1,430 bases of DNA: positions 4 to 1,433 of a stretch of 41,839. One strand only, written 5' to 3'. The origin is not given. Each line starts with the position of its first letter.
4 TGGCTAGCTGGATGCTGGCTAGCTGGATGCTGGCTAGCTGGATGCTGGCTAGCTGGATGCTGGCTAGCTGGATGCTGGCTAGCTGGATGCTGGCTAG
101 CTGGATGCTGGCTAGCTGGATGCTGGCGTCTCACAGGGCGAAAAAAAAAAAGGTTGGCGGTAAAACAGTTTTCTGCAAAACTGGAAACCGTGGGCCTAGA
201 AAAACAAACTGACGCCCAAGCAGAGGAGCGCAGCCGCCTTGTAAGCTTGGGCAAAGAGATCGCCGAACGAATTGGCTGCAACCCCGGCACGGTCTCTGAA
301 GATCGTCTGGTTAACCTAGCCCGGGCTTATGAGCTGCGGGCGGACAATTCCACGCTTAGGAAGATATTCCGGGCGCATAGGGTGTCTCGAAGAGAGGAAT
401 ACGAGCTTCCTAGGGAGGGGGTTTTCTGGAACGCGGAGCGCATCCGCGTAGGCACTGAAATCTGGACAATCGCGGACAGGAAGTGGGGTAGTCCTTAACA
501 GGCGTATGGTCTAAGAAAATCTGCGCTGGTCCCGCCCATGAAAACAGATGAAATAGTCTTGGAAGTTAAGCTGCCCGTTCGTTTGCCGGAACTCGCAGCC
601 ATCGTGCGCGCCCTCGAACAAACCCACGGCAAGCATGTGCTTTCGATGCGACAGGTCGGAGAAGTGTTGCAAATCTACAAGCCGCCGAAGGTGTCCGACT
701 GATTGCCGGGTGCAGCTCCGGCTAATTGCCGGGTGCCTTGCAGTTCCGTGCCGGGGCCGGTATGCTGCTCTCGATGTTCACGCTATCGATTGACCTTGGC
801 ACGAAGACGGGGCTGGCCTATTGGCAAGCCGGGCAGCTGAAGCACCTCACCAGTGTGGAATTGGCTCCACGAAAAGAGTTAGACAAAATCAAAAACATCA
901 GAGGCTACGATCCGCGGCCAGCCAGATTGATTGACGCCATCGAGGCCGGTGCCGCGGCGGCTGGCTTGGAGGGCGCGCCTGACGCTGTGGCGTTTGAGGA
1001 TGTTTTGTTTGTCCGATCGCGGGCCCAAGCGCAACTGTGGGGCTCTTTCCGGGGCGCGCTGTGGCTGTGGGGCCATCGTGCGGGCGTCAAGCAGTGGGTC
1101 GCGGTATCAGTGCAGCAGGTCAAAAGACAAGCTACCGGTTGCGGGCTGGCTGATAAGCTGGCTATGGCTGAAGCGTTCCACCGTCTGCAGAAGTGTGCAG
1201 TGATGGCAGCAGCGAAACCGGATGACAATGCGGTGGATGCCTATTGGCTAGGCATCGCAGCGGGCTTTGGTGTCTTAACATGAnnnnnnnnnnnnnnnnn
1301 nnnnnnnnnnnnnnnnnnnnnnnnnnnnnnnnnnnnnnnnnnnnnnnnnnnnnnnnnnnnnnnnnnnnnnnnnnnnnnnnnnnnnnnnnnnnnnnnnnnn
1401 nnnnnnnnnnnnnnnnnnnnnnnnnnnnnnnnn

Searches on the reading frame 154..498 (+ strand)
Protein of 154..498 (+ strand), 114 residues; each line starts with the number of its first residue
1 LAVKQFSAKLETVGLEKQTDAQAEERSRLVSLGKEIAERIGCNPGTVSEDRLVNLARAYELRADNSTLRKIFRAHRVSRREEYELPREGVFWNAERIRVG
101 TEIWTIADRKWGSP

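Call 8: search_protein_families(library=phrogs, proteins=[window:154-498:+])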
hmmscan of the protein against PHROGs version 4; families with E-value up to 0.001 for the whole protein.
window:154-498:+ (114 aa): 0 families

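Call 12: search_protein_families(library=pfam, proteins=[window:154-498:+], max_evalue=0.01)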
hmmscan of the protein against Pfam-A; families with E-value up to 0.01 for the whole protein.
window:154-498:+ (114 aa): 0 families

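Call 56: find_homologous_proteins(query=window:154-498:+)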
Query window:154-498:+ (114 aa): 1 proteins with E <= 0.001 among 13 candidates.
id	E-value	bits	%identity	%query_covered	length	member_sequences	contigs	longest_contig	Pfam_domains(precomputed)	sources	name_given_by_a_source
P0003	6.1e-66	237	97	100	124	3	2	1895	-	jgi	jgi:hypothetical protein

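Call 57: find_encoding_contigs(protein=P0003, flank=10000, max_places=10)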
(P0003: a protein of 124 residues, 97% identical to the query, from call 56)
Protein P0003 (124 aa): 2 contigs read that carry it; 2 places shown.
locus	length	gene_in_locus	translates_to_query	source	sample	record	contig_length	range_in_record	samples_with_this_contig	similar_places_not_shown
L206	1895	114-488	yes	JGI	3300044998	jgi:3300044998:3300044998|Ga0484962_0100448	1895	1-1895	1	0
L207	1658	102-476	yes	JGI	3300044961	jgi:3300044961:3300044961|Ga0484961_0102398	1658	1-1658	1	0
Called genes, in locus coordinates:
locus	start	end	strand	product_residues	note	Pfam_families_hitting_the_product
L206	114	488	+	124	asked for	-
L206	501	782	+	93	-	-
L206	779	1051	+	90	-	-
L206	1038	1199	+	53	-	-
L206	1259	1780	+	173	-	-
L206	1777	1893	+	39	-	?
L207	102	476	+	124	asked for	-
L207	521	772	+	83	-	-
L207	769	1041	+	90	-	-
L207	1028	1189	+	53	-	-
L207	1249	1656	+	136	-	?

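Call 63: search_protein_families(library=phrogs, proteins=[window:154-498:+], max_evalue=0.01)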
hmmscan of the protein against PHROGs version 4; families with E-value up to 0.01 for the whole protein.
window:154-498:+ (114 aa): 0 families

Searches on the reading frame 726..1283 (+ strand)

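Call 8: search_protein_families(library=phrogs, proteins=[window:726-1283:+])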
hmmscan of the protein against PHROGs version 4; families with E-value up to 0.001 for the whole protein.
window:726-1283:+ (185 aa): 2 families
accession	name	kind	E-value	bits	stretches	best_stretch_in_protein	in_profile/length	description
phrog_159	-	DNA, RNA and nucleotide metabolism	3.4e-18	66.7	1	17-179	88-246/330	RuvC-like Holliday junction resolvase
phrog_1770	-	DNA, RNA and nucleotide metabolism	0.00014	22.9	1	16-174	3-142/158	Holliday junction resolvase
